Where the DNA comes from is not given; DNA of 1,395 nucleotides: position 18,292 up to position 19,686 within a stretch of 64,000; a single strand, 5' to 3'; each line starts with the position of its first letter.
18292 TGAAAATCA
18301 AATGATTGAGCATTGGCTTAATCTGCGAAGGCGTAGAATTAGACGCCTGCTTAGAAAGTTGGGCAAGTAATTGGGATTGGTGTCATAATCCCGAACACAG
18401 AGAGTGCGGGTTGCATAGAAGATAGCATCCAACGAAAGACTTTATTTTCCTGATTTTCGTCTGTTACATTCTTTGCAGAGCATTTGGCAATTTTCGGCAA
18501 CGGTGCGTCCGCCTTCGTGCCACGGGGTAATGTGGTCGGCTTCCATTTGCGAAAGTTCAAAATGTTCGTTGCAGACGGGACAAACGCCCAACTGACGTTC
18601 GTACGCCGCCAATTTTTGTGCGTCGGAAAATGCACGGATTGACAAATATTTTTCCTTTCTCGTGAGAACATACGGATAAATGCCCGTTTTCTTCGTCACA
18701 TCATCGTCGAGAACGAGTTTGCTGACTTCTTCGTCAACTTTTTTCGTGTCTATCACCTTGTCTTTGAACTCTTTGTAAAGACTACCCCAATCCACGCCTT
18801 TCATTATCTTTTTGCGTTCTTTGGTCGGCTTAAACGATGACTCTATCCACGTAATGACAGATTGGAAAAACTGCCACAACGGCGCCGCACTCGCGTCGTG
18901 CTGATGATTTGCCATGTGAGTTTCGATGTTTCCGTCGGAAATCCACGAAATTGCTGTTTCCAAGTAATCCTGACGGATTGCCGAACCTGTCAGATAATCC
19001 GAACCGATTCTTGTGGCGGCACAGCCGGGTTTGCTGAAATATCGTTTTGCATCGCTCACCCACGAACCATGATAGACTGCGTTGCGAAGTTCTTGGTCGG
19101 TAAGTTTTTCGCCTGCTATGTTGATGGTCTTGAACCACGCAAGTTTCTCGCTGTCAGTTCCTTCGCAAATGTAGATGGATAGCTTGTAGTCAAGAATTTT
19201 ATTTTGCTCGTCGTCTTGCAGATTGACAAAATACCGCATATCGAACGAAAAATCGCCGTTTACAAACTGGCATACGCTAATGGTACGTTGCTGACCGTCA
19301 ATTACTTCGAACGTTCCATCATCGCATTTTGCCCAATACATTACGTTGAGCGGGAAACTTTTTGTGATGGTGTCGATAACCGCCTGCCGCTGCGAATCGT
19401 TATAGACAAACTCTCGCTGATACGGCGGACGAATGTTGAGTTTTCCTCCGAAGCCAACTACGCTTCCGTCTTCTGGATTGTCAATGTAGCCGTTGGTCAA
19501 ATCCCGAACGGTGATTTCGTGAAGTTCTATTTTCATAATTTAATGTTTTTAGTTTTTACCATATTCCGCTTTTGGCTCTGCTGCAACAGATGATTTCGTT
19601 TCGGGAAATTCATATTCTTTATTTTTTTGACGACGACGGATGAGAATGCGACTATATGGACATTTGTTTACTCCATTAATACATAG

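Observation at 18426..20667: Operonic NPPF methyltransferase + DUF262(DGQQR)-HNH nuclease: candidate atypical restriction/defence module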

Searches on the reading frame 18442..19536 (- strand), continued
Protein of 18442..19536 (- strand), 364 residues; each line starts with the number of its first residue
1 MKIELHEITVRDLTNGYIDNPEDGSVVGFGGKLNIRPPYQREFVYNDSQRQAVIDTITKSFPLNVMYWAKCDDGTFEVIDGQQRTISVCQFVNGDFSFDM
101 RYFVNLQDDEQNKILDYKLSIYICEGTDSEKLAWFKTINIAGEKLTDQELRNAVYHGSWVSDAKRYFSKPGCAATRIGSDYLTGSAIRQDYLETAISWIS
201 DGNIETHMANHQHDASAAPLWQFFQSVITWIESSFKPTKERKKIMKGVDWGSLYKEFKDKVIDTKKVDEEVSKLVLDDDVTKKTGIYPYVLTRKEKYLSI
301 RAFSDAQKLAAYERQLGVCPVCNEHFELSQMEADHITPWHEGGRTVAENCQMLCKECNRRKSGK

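Call 68: search_protein_families(library=pfam, proteins=[P0263, P0245, P0246, P0335], max_evalue=0.001)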
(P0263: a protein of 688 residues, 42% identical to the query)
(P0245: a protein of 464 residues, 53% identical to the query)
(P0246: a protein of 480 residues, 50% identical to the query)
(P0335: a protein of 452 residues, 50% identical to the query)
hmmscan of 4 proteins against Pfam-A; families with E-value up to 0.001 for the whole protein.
P0263 (688 aa): 5 families
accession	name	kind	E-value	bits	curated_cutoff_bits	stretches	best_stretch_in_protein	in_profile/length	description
PF13651.11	EcoRI_methylase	-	6.5e-69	233.3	26.4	2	91-290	116-345/345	Adenine-specific methyltransferase EcoRI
PF03235.19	GmrSD_N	-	2.2e-20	74.1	33.2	1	351-477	13-198/199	GmrSD restriction endonuclease, N-terminal domain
PF01844.29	HNH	-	3.3e-15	56.4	21.4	1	641-686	1-47/47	HNH endonuclease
PF14279.12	HNH_5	-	6.1e-12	45.7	27.5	1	641-686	1-46/56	HNH endonuclease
PF13395.12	HNH_4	-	0.00037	20.8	22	0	651-686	16-51/54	HNH endonuclease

P0245 (464 aa): 2 families
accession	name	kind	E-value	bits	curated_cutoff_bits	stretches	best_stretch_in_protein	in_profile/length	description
PF03235.19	GmrSD_N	-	4.6e-19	69.8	33.2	1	33-154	12-198/199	GmrSD restriction endonuclease, N-terminal domain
PF01844.29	HNH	-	0.00022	21.7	21.4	1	316-350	4-36/47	HNH endonuclease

P0246 (480 aa): 2 families
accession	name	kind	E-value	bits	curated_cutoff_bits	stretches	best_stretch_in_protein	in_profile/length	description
PF03235.19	GmrSD_N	-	1.3e-19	71.5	33.2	1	39-163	13-198/199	GmrSD restriction endonuclease, N-terminal domain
PF01844.29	HNH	-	1.3e-06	28.9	21.4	1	327-368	7-46/47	HNH endonuclease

P0335 (452 aa): 3 families
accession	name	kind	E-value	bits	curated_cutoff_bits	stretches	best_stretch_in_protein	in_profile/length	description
PF03235.19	GmrSD_N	-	2.5e-19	70.6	33.2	1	47-183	13-198/199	GmrSD restriction endonuclease, N-terminal domain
PF01844.29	HNH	-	1e-07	32.4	21.4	1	386-431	1-42/47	HNH endonuclease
PF14279.12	HNH_5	-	0.00036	20.9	27.5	1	401-435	11-48/56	HNH endonuclease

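Call 85: list_cluster_members(proteins=[L049:6001-7104:+, L049:5020-5988:+])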
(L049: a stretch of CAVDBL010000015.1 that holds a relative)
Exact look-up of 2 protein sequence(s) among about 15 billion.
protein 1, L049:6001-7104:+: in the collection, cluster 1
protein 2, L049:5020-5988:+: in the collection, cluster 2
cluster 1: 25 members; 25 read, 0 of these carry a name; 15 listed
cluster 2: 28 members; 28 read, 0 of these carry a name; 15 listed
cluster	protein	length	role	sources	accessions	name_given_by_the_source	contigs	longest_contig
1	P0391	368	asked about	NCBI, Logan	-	-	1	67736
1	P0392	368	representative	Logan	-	-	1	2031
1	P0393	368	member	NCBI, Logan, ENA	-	-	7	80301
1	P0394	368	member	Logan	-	-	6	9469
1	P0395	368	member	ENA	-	-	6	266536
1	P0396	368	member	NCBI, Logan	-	-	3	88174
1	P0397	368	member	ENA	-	-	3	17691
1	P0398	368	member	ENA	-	-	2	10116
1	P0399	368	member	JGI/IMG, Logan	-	-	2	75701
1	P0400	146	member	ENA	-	-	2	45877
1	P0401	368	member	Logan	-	-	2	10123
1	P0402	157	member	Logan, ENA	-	-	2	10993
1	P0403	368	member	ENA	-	-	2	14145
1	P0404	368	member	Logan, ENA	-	-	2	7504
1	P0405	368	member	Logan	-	-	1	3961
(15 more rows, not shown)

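Call 88: find_homologous_proteins(query=L049:6001-7104:+, max_evalue=1e-20)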
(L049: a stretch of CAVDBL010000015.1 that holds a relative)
Query L049:6001-7104:+ (368 aa): 8000 proteins with E <= 1e-20 among 8000 candidates; the best 120 are listed.
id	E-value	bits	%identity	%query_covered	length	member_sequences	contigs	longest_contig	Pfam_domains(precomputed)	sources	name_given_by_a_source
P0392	1.9e-249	845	98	100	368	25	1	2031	PF01844.30,PF14279.13,PF03235.20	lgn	-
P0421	1.7e-226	769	88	100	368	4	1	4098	PF01844.30,PF14279.13,PF03235.20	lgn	-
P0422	2.9e-204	696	77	100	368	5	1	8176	PF01844.30,PF14279.13,PF03235.20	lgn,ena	-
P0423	1.4e-185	635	72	100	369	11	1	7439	PF01844.30,PF14279.13,PF03235.20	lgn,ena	-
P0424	3.1e-178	611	71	100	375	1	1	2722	PF01844.30,PF14279.13,PF03235.20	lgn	-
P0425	1.5e-165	569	64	100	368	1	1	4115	PF01844.30,PF14279.13,PF03235.20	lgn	-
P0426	4.5e-164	564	63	100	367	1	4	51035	PF01844.30,PF14279.13,PF03235.20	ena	-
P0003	2.5e-161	555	64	100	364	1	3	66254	PF01844.30,PF14279.13,PF03235.20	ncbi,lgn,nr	ncbi:MAG: DUF262 domain-containing protein [Bacteroidales bacterium]|nr:DUF262 domain-containing pro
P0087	7.7e-161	553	64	100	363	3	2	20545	PF01844.30,PF14279.13,PF03235.20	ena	-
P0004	1.5e-160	552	64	100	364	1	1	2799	PF01844.30,PF14279.13,PF03235.20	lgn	-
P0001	1.7e-160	552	63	100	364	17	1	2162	PF01844.30,PF14279.13,PF03235.20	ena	-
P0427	3.2e-160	551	63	100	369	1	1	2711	PF01844.30,PF14279.13,PF03235.20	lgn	-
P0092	8.8e-160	550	66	100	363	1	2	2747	PF01844.30,PF14279.13,PF03235.20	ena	-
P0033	8.8e-160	550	64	100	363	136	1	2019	PF01844.30,PF14279.13,PF03235.20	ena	-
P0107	1.9e-158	546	63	100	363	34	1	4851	PF01844.30,PF14279.13,PF03235.20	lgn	-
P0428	2.1e-158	545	62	100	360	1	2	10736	PF01844.30,PF14279.13,PF03235.20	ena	-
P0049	3.0e-158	545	63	100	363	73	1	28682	PF01844.30,PF14279.13,PF03235.20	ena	-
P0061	3.1e-158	545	63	100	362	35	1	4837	PF01844.30,PF14279.13,PF03235.20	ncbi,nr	ncbi:MAG: DUF262 domain-containing protein [Bacteroidales bacterium]|nr:DUF262 domain-containing pro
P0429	3.5e-158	545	63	100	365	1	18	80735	PF01844.30,PF14279.13,PF03235.20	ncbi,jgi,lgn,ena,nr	ncbi:MAG TPA: DUF262 domain-containing protein [Bacteroidales bacterium]|nr:DUF262 domain-containing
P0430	5.1e-158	544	63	100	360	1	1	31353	PF01844.30,PF03235.20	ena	-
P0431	5.9e-158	544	61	100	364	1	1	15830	PF01844.30,PF14279.13,PF03235.20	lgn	-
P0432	7.2e-158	544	62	100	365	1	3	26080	PF01844.30,PF14279.13,PF03235.20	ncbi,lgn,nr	ncbi:MAG: DUF262 domain-containing protein [Bacteroides sp.]|nr:DUF262 domain-containing protein [Ba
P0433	8.9e-158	543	62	100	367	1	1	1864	PF01844.30,PF14279.13,PF03235.20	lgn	-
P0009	9.7e-158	543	63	100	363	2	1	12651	PF01844.30,PF14279.13,PF03235.20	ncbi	-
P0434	1.0e-157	543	63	100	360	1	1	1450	PF01844.30,PF14279.13,PF03235.20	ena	-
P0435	1.1e-157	543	62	100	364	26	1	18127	PF01844.30,PF14279.13,PF03235.20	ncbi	-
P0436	1.3e-157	543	62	100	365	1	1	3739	PF01844.30,PF14279.13,PF03235.20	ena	-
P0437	1.4e-157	543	62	100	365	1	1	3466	PF01844.30,PF14279.13,PF03235.20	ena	-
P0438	1.9e-157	542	63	100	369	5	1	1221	PF01844.30,PF14279.13,PF03235.20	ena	-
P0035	2.1e-157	542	63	100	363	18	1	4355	PF01844.30,PF14279.13,PF03235.20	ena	-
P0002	2.4e-157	542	62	100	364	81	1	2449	PF01844.30,PF14279.13,PF03235.20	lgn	-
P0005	2.5e-157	542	62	100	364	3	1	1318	PF01844.30,PF14279.13,PF03235.20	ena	-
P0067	3.4e-157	541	63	100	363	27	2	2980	PF01844.30,PF14279.13,PF03235.20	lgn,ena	-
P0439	3.5e-157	541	61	100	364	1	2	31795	PF01844.30,PF14279.13,PF03235.20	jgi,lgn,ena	-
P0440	3.5e-157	541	63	100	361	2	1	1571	PF01844.30,PF14279.13,PF03235.20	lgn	-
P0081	3.8e-157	541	63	100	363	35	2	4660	PF01844.30,PF14279.13,PF03235.20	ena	-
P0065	4.8e-157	541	61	100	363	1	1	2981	PF01844.30,PF14279.13,PF03235.20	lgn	-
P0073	5.2e-157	541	62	100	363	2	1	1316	PF01844.30,PF14279.13,PF03235.20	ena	-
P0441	5.5e-157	541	63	100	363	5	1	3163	PF01844.30,PF14279.13,PF03235.20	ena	-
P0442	5.7e-157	541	63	100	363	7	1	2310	PF01844.30,PF14279.13,PF03235.20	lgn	-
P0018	6.8e-157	540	62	100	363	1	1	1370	PF01844.30,PF14279.13,PF03235.20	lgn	-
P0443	6.8e-157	540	63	100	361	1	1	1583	PF01844.30,PF14279.13,PF03235.20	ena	-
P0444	8.2e-157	540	61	100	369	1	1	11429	PF01844.30,PF14279.13,PF03235.20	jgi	-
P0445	9.9e-157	540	63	100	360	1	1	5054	PF01844.30,PF14279.13,PF03235.20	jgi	-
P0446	1.1e-156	540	62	100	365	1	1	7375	PF01844.30,PF14279.13,PF03235.20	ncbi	-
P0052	1.2e-156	540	62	100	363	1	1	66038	PF01844.30,PF14279.13,PF03235.20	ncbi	-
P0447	1.5e-156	539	62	100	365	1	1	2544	PF01844.30,PF14279.13,PF03235.20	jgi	jgi:hypothetical protein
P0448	1.7e-156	539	63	100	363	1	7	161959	PF01844.30,PF14279.13,PF03235.20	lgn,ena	-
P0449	2.3e-156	539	63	100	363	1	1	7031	PF01844.30,PF14279.13,PF03235.20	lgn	-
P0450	2.3e-156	539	63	100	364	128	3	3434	PF01844.30,PF14279.13,PF03235.20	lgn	-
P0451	2.4e-156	539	62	100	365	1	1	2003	PF01844.30,PF14279.13,PF03235.20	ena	-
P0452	2.6e-156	539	63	100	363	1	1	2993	PF01844.30,PF14279.13,PF03235.20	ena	-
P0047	2.6e-156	539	63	100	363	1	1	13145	PF01844.30,PF14279.13,PF03235.20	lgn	-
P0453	2.9e-156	538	63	100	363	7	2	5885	PF01844.30,PF14279.13,PF03235.20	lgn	-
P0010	2.9e-156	538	62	100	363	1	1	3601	PF01844.30,PF14279.13,PF03235.20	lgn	-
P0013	3.3e-156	538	62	100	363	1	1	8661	PF01844.30,PF14279.13,PF03235.20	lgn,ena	-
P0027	3.9e-156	538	62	100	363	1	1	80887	PF01844.30,PF14279.13,PF03235.20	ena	-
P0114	4.0e-156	538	62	99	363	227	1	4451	PF01844.30,PF14279.13,PF03235.20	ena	-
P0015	4.6e-156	538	62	100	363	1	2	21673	PF01844.30,PF14279.13,PF03235.20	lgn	-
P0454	4.8e-156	538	62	100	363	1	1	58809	PF01844.30,PF14279.13,PF03235.20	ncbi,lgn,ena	-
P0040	5.3e-156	537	61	100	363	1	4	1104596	PF01844.30,PF14279.13,PF03235.20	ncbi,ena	-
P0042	6.0e-156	537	62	100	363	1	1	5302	PF01844.30,PF14279.13,PF03235.20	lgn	-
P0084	6.1e-156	537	63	100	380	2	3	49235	PF01844.30,PF14279.13,PF03235.20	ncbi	-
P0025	7.3e-156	537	63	100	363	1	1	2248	PF01844.30,PF14279.13,PF03235.20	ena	-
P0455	7.4e-156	537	61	100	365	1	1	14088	PF01844.30,PF14279.13,PF03235.20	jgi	jgi:hypothetical protein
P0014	8.0e-156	537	62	100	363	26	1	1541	PF01844.30,PF14279.13,PF03235.20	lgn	-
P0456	8.4e-156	537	63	100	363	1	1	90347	PF01844.30,PF14279.13,PF03235.20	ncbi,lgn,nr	ncbi:MAG: DUF262 domain-containing protein [Bacteroidales bacterium]|nr:DUF262 domain-containing pro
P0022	9.5e-156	537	62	100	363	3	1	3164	PF01844.30,PF14279.13,PF03235.20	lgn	-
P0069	1.1e-155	536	61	100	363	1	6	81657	PF01844.30,PF14279.13,PF03235.20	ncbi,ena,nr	ncbi:MAG: DUF262 domain-containing protein [Bacteroidales bacterium]|nr:DUF262 domain-containing pro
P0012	1.1e-155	536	62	100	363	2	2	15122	PF01844.30,PF14279.13,PF03235.20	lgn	-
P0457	1.1e-155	536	64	100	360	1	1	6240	PF01844.30,PF03235.20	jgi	jgi:Protein of unknown function DUF262/HNH endonuclease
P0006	1.2e-155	536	62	100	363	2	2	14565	PF01844.30,PF14279.13,PF03235.20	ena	-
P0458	1.4e-155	536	62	100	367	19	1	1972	PF01844.30,PF03235.20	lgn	-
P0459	1.5e-155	536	61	100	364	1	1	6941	PF01844.30,PF14279.13,PF03235.20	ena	-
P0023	1.8e-155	536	62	100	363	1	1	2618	PF01844.30,PF14279.13,PF03235.20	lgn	-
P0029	1.8e-155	536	62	100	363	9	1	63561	PF01844.30,PF14279.13,PF03235.20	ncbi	-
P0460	1.8e-155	536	62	100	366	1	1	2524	PF01844.30,PF14279.13,PF03235.20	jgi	-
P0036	2.0e-155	536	62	100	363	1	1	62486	PF01844.30,PF14279.13,PF03235.20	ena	-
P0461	2.2e-155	535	62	100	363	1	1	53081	PF01844.30,PF14279.13,PF03235.20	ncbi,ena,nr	ncbi:MAG: DUF262 domain-containing protein [Bacteroidales bacterium]|nr:DUF262 domain-containing pro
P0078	2.3e-155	535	62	100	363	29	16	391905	PF01844.30,PF14279.13,PF03235.20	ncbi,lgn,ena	-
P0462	2.5e-155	535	61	100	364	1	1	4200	PF01844.30,PF03235.20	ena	-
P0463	2.6e-155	535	61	100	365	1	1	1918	PF01844.30,PF14279.13,PF03235.20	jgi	-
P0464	2.6e-155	535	64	100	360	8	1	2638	PF01844.30,PF14279.13,PF03235.20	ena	-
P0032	2.6e-155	535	62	100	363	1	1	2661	PF01844.30,PF14279.13,PF03235.20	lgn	-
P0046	3.1e-155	535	63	100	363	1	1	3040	PF01844.30,PF14279.13,PF03235.20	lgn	-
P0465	3.3e-155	535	61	100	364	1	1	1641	PF01844.30,PF03235.20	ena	-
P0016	3.6e-155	535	61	100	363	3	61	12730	PF01844.30,PF14279.13,PF03235.20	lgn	-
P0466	3.8e-155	535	61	100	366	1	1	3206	PF01844.30,PF14279.13,PF03235.20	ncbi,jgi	jgi:hypothetical protein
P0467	4.8e-155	534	61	100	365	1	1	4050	PF01844.30,PF14279.13,PF03235.20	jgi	-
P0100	6.0e-155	534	62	100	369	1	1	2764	PF01844.30,PF14279.13,PF03235.20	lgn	-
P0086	6.0e-155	534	62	100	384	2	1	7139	PF01844.30,PF14279.13,PF03235.20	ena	-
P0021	6.0e-155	534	61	100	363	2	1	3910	PF01844.30,PF14279.13,PF03235.20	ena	-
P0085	6.5e-155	534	61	100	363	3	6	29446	PF01844.30,PF14279.13,PF03235.20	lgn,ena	-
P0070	6.7e-155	534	63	100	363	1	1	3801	PF01844.30,PF14279.13,PF03235.20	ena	-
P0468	6.9e-155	534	63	100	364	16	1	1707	PF01844.30,PF14279.13,PF03235.20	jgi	-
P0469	7.1e-155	534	61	100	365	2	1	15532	PF01844.30,PF14279.13,PF03235.20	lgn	-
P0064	7.3e-155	534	62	100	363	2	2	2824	PF01844.30,PF14279.13,PF03235.20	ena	-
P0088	7.4e-155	534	62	100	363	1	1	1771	PF01844.30,PF14279.13,PF03235.20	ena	-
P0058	7.5e-155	534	62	100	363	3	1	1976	PF01844.30,PF14279.13,PF03235.20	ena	-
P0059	7.9e-155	534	63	100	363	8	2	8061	PF01844.30,PF14279.13,PF03235.20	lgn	-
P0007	8.1e-155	534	61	100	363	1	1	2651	PF01844.30,PF14279.13,PF03235.20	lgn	-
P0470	8.2e-155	534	62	100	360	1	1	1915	PF01844.30,PF14279.13,PF03235.20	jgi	-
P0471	8.4e-155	534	63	100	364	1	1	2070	PF01844.30,PF14279.13,PF03235.20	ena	-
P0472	8.5e-155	534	63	100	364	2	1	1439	PF01844.30,PF14279.13,PF03235.20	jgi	-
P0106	9.0e-155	533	61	100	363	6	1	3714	PF01844.30,PF14279.13,PF03235.20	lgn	-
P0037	9.6e-155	533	62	100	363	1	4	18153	PF01844.30,PF14279.13,PF03235.20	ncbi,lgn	-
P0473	1.0e-154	533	62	100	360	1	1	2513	PF01844.30,PF14279.13,PF03235.20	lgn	-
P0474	1.0e-154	533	62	100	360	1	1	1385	PF01844.30,PF14279.13,PF03235.20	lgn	-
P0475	1.1e-154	533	64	100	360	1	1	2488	PF01844.30,PF14279.13,PF03235.20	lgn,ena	-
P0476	1.1e-154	533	62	100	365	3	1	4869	PF01844.30,PF14279.13,PF03235.20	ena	-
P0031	1.2e-154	533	61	100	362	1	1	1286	PF01844.30,PF14279.13,PF03235.20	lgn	-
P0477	1.2e-154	533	61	100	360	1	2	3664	PF01844.30,PF14279.13,PF03235.20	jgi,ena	-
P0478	1.2e-154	533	61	100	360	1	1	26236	PF01844.30,PF14279.13,PF03235.20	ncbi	-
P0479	1.2e-154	533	61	100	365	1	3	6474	PF01844.30,PF14279.13,PF03235.20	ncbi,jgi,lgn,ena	-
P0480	1.3e-154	533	61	100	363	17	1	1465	PF01844.30,PF14279.13,PF03235.20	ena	-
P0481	1.3e-154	533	62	100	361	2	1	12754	PF01844.30,PF03235.20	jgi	jgi:hypothetical protein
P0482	1.4e-154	533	63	100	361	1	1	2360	PF01844.30,PF14279.13,PF03235.20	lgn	-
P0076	1.4e-154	533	62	100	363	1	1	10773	PF01844.30,PF14279.13,PF03235.20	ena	-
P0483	1.5e-154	533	62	100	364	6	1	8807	PF01844.30,PF14279.13,PF03235.20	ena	-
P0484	1.5e-154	533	63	100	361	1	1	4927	PF01844.30,PF14279.13,PF03235.20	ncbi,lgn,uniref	ncbi:HNH endonuclease family protein [Sulfurovum sp.]|uniref:HNH endonuclease family protein n=1 Tax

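Call 106: search_protein_families(library=pfam, proteins=[L068:2099-4015:+, L068:4690-5319:+, L068:7091-8143:-, L078:3421-4518:+, L078:4515-5444:+, L078:5475-5864:+, L078:7221-8192:-], max_evalue=0.001)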
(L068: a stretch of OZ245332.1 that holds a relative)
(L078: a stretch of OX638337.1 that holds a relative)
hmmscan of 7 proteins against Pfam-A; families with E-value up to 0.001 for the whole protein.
L068:2099-4015:+ (639 aa): 23 families
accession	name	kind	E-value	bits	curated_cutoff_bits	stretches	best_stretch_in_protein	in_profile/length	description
PF00515.34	TPR_1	-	5.9e-70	228.9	27.8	7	144-176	1-33/34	Tetratricopeptide repeat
PF13414.12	TPR_11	-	5.8e-55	183.2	26.8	6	186-225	2-41/42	TPR repeat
PF07719.23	TPR_2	-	1.9e-53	174.6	27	7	144-176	1-33/34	Tetratricopeptide repeat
PF13181.12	TPR_8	-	8.2e-50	163.2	25.7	6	144-176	1-33/34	Tetratricopeptide repeat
PF13431.12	TPR_17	-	1.9e-37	124.8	24.4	5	201-232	2-33/34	Tetratricopeptide repeat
PF13424.12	TPR_12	-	4.7e-28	97.6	30.1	3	177-241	2-74/77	Tetratricopeptide repeat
PF13432.12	TPR_16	-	8.5e-26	90.5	32.7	4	49-109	4-64/65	Tetratricopeptide repeat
PF13371.12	TPR_9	-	2.7e-23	82.2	35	4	159-210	10-61/73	Tetratricopeptide repeat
PF13428.12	TPR_14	-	9.1e-19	66.5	23.5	0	77-117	2-42/44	Tetratricopeptide repeat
PF13374.12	TPR_10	-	4.2e-18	65.2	27.5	1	178-207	2-31/42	Tetratricopeptide repeat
PF10516.15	SHNi-TPR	-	4.9e-15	55.2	21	0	159-178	16-35/38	SHNi-TPR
PF13174.12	TPR_6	-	2.1e-13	50.4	26.3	0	214-240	2-28/33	Tetratricopeptide repeat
PF14559.12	TPR_19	-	8.6e-12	45.7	25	0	90-148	5-62/68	Tetratricopeptide repeat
PF01239.28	PPTA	-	4.4e-10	39.1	29.5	0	92-117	1-26/32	Protein prenyltransferase alpha subunit repeat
PF25575.1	TPR_BSK1_C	-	2.1e-08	34.5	42.2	0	144-216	42-115/118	Serine/threonine-protein kinase BSK1-like, TPR repeats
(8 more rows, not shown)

L068:4690-5319:+ (210 aa): 1 family
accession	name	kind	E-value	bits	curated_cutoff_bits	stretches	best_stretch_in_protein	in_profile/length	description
PF06037.17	DUF922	-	1.2e-26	94.1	27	1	55-198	1-153/153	Bacterial protein of unknown function (DUF922)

L068:7091-8143:- (350 aa): 2 families
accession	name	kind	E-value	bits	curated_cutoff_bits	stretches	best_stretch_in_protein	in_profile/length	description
PF03382.20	DUF285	-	9.1e-60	200.1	25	2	228-310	13-95/120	Mycoplasma protein of unknown function, DUF285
PF02368.24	Big_2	-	2.9e-09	37.2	22.8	1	48-102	15-70/79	Bacterial Ig-like domain (group 2)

L078:3421-4518:+ (366 aa): 1 family
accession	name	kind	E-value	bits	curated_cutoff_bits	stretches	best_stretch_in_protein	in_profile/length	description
PF00145.23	DNA_methylase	-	3e-76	257.4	22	1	29-354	1-322/324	C-5 cytosine-specific DNA methylase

L078:4515-5444:+ (310 aa): 3 families
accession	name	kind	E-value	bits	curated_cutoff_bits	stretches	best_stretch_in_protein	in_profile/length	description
PF20731.2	RE_NgoFVII_C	-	4.2e-35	121.1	23.8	1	185-300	11-131/131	NgoFVII C-terminal B3-like DNA-binding domain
PF09565.16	RE_NgoFVII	-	1.2e-32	112.9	23.8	1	7-157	4-161/162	NgoFVII restriction endonuclease N-terminal PLD domain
PF13091.12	PLDc_2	-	4e-06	27.1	27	1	67-142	62-125/132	PLD-like domain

L078:5475-5864:+ (130 aa): 1 family
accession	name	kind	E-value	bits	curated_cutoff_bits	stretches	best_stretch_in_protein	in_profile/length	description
PF10543.14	ORF6N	-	3.4e-06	27.7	27.8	1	52-87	49-86/86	ORF6N domain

L078:7221-8192:- (323 aa): 3 families
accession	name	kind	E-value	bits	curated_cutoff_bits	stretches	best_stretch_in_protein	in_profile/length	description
PF01380.27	SIS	-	1.7e-25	89.8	25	1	43-170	5-130/131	SIS domain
PF00571.33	CBS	-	2.2e-21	76.4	24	2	267-320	1-54/57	CBS domain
PF13580.11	SIS_2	-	1.9e-07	31.6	27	0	18-77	10-69/138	SIS domain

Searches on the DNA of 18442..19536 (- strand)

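Call 101: search_rna_families(source=L013, start=4400, end=4760, threshold=evalue, max_evalue=1)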
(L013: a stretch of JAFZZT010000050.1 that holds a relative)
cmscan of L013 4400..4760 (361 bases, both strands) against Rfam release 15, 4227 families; matches with E-value up to 1: 0.
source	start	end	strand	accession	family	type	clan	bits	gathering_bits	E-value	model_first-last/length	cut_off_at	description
